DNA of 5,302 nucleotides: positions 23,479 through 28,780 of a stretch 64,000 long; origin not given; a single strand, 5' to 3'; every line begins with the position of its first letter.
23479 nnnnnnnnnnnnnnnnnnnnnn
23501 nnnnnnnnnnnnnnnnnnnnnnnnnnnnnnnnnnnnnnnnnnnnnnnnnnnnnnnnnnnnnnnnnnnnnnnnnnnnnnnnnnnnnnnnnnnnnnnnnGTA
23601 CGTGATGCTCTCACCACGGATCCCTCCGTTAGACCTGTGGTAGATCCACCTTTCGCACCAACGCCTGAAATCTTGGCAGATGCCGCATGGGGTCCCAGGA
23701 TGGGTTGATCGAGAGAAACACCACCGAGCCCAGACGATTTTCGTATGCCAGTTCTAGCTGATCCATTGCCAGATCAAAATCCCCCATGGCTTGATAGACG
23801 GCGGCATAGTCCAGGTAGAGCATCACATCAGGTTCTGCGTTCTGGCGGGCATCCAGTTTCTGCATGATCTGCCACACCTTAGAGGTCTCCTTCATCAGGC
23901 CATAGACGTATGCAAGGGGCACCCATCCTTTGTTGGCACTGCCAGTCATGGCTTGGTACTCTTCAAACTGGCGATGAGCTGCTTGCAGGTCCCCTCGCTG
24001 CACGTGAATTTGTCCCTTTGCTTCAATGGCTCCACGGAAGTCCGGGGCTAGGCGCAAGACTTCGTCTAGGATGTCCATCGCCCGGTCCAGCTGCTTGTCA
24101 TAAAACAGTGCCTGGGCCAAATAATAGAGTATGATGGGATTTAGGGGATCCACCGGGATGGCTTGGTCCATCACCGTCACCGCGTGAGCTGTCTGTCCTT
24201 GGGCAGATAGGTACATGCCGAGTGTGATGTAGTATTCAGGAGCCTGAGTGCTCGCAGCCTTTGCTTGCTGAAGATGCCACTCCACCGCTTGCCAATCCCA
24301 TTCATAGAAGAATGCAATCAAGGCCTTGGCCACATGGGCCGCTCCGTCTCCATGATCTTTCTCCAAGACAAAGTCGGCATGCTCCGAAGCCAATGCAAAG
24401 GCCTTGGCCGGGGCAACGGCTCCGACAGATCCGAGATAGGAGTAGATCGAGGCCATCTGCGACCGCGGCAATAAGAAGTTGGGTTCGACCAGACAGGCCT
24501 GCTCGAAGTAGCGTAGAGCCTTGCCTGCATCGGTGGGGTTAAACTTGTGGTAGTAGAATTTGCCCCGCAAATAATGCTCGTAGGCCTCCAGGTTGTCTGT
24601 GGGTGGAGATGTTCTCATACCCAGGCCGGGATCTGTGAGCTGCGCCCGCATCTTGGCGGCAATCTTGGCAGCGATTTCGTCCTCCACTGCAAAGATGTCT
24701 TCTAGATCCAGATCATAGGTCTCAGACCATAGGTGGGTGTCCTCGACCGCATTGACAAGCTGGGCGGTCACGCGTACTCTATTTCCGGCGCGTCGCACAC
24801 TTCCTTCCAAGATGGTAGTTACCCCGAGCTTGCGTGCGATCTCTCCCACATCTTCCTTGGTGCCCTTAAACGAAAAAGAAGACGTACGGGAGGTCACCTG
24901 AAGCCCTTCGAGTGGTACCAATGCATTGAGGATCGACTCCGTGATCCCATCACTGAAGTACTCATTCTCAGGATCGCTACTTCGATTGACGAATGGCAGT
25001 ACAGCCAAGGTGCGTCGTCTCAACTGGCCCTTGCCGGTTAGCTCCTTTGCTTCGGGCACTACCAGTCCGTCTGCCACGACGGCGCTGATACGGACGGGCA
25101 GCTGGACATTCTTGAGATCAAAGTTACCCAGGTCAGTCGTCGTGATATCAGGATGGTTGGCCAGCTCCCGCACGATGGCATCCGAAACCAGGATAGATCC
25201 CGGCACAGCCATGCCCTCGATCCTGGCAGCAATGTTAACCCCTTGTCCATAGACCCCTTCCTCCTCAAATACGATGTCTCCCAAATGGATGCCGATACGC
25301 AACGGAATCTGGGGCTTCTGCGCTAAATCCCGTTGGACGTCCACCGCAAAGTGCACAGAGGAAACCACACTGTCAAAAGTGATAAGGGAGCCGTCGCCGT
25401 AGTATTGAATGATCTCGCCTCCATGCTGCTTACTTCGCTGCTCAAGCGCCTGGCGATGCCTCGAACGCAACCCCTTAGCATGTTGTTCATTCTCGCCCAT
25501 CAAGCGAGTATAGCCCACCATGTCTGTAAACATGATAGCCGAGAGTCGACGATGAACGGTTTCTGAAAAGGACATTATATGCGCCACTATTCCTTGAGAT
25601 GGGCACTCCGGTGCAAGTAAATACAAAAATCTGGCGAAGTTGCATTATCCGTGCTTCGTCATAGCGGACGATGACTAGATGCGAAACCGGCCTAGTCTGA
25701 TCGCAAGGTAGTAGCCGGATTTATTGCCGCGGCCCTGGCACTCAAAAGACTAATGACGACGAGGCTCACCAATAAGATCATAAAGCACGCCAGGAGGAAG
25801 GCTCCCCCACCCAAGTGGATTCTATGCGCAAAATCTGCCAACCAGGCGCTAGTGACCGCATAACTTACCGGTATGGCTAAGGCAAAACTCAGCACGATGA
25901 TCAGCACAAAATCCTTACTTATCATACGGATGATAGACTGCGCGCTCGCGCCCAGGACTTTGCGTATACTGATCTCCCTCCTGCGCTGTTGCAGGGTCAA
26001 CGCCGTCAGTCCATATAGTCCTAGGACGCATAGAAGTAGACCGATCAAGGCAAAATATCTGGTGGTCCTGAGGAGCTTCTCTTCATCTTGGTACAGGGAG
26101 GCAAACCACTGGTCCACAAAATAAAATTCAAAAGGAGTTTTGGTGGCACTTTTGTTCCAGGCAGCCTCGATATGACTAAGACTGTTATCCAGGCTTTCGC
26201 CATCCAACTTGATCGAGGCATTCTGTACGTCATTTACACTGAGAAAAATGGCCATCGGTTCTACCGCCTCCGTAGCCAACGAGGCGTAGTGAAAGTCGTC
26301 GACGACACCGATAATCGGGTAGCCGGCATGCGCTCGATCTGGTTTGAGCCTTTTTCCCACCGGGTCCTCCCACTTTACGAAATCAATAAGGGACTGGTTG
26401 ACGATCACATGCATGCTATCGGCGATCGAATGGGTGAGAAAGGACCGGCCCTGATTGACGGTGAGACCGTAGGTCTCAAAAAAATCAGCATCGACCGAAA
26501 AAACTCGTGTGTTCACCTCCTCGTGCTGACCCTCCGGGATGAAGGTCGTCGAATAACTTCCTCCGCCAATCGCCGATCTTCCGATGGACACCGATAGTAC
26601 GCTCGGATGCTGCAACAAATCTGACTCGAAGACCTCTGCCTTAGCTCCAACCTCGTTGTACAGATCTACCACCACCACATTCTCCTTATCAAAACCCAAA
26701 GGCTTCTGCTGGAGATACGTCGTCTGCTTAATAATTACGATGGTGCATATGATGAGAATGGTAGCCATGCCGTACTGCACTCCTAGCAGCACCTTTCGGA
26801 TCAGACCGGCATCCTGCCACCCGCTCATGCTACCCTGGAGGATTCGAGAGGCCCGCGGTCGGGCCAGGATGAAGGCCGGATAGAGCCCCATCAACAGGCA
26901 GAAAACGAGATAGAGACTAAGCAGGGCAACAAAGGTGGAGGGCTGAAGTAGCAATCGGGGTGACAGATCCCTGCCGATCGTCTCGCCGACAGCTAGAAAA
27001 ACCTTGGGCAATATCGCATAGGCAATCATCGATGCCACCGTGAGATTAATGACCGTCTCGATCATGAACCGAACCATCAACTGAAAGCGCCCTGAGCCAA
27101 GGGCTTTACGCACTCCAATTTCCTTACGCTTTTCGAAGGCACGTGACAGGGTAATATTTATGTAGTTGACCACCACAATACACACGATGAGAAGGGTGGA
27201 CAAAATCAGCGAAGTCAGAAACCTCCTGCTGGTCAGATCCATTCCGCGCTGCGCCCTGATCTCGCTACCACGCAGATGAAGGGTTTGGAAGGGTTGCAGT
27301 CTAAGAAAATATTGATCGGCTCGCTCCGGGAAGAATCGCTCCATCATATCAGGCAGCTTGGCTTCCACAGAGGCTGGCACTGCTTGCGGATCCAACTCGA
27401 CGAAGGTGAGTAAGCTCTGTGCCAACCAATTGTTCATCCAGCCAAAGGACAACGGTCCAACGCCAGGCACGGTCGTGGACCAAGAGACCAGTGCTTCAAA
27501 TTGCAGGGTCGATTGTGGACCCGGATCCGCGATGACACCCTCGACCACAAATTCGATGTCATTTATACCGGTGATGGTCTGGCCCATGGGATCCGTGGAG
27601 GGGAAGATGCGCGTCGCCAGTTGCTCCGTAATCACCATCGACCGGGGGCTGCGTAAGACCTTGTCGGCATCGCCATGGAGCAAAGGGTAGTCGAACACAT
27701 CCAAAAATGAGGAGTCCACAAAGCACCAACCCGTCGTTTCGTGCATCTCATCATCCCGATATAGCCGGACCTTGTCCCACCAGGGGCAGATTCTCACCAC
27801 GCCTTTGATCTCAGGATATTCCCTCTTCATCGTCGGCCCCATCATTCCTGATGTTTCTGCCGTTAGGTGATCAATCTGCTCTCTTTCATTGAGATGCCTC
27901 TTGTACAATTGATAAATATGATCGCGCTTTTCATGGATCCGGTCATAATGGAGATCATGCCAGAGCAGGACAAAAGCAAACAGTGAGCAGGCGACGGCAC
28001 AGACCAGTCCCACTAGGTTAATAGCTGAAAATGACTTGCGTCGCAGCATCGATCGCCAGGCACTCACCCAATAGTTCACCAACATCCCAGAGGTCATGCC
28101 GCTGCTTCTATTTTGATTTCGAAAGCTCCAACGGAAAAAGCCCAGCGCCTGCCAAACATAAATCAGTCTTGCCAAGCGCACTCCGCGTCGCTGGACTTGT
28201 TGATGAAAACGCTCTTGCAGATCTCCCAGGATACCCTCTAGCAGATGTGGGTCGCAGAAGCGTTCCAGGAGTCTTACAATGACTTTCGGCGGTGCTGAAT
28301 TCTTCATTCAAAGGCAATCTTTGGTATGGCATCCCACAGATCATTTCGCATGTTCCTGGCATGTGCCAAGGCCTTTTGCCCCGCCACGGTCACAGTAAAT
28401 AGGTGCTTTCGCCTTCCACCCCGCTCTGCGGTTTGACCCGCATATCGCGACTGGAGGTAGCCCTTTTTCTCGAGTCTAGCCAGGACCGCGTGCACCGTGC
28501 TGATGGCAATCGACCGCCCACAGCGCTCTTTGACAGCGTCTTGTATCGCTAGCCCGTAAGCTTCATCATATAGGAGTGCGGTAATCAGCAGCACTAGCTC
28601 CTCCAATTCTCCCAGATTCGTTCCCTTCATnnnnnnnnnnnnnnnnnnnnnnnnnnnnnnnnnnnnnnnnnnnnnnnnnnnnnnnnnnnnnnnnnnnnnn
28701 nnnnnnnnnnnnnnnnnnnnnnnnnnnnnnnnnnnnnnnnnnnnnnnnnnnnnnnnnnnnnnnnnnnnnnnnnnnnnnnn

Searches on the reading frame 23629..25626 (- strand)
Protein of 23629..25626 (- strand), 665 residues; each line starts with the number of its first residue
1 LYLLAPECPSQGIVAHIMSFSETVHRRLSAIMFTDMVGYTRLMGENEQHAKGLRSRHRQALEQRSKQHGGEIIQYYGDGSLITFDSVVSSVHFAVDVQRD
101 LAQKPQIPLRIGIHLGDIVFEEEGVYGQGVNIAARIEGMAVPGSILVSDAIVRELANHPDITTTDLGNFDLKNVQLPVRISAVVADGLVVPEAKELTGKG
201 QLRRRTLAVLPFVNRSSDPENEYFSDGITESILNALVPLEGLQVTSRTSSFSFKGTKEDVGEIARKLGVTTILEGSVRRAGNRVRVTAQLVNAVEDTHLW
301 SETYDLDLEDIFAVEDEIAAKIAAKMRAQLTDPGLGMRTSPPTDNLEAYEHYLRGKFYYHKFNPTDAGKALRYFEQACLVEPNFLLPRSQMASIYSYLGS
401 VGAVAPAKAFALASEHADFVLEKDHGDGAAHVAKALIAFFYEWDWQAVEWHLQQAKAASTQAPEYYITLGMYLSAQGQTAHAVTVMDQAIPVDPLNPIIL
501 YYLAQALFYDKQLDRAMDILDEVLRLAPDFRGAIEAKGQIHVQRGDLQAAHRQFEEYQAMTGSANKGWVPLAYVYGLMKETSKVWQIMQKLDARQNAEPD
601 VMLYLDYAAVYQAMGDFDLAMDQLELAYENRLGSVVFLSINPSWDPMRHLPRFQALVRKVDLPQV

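Call 39: search_protein_families(library=pfam, proteins=[window:23629-25626:-])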
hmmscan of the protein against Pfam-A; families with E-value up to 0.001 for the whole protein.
window:23629-25626:- (665 aa): 16 families
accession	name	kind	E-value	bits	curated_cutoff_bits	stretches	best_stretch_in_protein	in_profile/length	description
PF13428.12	TPR_14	-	2.7e-13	49.6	23.5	0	499-540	3-44/44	Tetratricopeptide repeat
PF07719.23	TPR_2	-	3.5e-12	45.9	27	0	499-529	3-33/34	Tetratricopeptide repeat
PF00211.25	Guanylate_cyc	-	5.6e-09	36.3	21.9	1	30-172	10-171/183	Adenylate and Guanylate cyclase catalytic domain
PF13371.12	TPR_9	-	1.6e-07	31.7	35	1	511-563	9-61/73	Tetratricopeptide repeat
PF13181.12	TPR_8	-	8e-07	29.2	25.7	0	464-493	2-31/34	Tetratricopeptide repeat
PF13432.12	TPR_16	-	1.8e-06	28.7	32.7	1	468-529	2-63/65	Tetratricopeptide repeat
PF13431.12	TPR_17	-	2.5e-06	27.7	24.4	0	487-516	3-32/34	Tetratricopeptide repeat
PF14559.12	TPR_19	-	1.1e-05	26.1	25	1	475-529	3-57/68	Tetratricopeptide repeat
PF00515.34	TPR_1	-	1.4e-05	25.1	27.8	0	499-530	3-34/34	Tetratricopeptide repeat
PF12569.14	NatA_aux_su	-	1.4e-05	24.7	33.3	1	500-560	195-255/515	N-terminal acetyltransferase A, auxiliary subunit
PF23914.1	TPR_CcmH_CycH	-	2.1e-05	24.9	42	1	467-563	54-153/158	Cytochrome c-type biogenesis protein H TPR domain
PF07721.20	TPR_4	-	6.3e-05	23.6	27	0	465-488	3-26/26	Tetratricopeptide repeat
PF12895.13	ANAPC3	-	0.00017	22.3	27.2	0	476-527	2-52/82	Anaphase-promoting complex, cyclosome, subunit 3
PF13424.12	TPR_12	-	0.00026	21.6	30.1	0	603-630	47-74/77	Tetratricopeptide repeat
PF25062.1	ARM_TT21_N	-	0.00053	20.2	40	0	500-591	103-194/222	Tetratricopeptide repeat protein 21 N-terminal ARM repeat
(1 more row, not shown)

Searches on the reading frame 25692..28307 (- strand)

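Call 6: search_protein_families(library=pfam, proteins=[window:25692-28307:-])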
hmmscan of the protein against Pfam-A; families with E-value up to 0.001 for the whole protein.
window:25692-28307:- (871 aa): 2 families
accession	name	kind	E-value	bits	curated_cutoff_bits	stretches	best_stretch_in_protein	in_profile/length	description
PF12704.14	MacB_PCD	-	5.9e-23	82.7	27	2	94-318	1-204/207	MacB-like periplasmic core domain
PF02687.27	FtsX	-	1.3e-18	67.7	25.5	2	752-864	3-120/120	FtsX-like permease C-terminal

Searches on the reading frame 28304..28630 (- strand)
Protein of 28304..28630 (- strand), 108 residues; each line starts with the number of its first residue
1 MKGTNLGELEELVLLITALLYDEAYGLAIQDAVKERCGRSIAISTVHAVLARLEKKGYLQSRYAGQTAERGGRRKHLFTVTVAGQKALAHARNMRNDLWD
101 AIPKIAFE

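Call 39: search_protein_families(library=pfam, proteins=[window:28304-28630:-])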
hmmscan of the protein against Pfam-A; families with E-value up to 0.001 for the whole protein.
window:28304-28630:- (108 aa): 3 families
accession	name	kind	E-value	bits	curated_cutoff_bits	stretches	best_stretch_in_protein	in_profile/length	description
PF03551.20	PadR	-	6.9e-09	36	27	1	22-89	8-74/75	Transcriptional regulator PadR-like family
PF03965.22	Penicillinase_R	-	0.00037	21.3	22.6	1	29-67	23-59/115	Penicillinase repressor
PF13814.12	Replic_Relax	-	0.00055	20.5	25.3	1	44-95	27-76/191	Replication-relaxation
